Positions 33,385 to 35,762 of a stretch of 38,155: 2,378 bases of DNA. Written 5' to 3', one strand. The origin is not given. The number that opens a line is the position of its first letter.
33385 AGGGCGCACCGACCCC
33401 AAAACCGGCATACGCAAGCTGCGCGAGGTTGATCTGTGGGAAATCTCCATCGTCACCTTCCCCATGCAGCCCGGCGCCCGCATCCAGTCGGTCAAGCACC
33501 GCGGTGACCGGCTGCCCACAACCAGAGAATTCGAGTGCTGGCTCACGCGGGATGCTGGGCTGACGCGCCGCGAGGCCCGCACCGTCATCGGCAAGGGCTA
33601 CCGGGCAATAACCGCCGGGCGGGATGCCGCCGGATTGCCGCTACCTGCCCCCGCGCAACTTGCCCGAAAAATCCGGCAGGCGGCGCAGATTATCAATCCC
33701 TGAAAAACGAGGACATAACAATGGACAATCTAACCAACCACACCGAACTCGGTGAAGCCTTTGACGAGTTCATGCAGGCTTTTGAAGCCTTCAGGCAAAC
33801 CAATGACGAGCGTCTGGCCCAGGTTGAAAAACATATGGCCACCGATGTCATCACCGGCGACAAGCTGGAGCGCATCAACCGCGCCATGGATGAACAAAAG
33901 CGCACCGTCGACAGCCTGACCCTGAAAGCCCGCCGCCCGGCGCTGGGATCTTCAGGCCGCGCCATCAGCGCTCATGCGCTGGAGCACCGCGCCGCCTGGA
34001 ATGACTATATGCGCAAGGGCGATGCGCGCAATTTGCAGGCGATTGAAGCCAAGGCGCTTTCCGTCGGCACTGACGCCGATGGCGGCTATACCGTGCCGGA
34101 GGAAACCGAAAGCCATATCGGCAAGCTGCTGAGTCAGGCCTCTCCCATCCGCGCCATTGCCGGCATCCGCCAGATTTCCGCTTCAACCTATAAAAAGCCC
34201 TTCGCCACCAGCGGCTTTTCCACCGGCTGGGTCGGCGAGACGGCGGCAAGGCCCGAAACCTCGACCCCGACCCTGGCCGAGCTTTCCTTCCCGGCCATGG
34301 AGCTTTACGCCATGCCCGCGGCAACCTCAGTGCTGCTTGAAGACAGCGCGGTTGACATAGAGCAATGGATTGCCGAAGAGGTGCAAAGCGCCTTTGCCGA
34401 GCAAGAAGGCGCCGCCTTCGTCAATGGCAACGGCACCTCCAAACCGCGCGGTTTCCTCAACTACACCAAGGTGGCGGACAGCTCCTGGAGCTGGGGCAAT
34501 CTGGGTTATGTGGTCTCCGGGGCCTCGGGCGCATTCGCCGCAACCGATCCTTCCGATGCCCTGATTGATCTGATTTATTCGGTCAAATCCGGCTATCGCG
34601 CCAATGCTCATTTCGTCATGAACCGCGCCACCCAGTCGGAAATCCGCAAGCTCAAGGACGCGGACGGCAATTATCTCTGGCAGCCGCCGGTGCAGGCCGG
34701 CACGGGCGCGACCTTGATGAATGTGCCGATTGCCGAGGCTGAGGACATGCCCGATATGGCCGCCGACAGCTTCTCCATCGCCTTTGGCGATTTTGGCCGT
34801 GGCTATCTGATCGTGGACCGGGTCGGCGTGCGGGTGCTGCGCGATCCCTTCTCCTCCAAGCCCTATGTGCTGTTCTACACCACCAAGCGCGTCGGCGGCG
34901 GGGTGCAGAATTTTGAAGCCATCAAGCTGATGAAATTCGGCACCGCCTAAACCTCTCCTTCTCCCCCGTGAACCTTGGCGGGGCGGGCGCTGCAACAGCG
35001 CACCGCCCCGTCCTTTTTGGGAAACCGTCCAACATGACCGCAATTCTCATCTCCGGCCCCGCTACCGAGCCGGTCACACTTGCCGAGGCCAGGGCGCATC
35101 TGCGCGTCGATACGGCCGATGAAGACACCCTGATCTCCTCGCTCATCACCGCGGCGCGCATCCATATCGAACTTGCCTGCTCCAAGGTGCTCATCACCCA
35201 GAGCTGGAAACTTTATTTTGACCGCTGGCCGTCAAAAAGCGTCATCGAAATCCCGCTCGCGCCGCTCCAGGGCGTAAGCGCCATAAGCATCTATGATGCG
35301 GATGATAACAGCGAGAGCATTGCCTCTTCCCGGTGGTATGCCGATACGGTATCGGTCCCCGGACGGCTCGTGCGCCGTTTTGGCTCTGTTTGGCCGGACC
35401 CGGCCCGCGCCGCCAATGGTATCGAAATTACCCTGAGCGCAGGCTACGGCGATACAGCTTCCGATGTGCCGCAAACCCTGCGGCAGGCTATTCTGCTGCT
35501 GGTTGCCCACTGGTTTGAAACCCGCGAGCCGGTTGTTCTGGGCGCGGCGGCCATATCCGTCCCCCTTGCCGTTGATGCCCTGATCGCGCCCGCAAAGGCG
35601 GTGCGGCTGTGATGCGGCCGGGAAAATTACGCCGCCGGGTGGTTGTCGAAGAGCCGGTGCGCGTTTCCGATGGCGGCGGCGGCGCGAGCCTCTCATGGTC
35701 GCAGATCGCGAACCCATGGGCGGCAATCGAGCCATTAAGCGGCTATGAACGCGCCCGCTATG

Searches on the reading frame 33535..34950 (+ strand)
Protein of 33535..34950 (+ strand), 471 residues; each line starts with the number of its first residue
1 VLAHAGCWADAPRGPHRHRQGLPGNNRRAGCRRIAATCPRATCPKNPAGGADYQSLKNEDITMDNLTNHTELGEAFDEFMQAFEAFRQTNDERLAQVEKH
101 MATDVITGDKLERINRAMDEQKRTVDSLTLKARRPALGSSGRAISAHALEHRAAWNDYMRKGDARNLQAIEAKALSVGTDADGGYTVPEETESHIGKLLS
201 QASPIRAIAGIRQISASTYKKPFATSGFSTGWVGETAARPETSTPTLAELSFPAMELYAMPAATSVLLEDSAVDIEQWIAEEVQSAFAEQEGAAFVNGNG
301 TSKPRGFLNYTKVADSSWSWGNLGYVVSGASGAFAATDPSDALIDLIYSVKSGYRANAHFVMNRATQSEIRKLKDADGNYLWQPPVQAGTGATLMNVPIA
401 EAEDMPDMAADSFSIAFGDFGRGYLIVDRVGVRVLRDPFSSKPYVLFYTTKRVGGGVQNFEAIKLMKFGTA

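Call 87: search_protein_families(library=pfam, proteins=[window:33535-34950:+], max_evalue=0.001)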
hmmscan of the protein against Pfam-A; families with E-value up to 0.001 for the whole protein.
window:33535-34950:+ (471 aa): 1 family
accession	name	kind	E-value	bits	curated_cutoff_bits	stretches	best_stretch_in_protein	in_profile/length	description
PF05065.19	Phage_capsid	-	1.3e-93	313.9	24.2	1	183-468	1-280/280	Phage capsid family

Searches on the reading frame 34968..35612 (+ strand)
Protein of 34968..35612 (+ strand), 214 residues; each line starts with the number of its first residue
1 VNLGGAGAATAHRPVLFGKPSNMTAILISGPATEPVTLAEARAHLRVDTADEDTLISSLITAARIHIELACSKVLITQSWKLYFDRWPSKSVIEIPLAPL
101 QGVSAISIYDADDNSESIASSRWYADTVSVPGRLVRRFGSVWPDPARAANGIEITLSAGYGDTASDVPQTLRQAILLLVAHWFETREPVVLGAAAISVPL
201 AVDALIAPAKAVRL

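Call 87: search_protein_families(library=pfam, proteins=[window:34968-35612:+], max_evalue=0.001)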
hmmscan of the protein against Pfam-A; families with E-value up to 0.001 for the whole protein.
window:34968-35612:+ (214 aa): 1 family
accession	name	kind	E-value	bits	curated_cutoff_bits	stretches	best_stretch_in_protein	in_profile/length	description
PF05135.19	Phage_connect_1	-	2.9e-12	47.3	21.2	1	37-108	3-62/101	Phage gp6-like head-tail connector protein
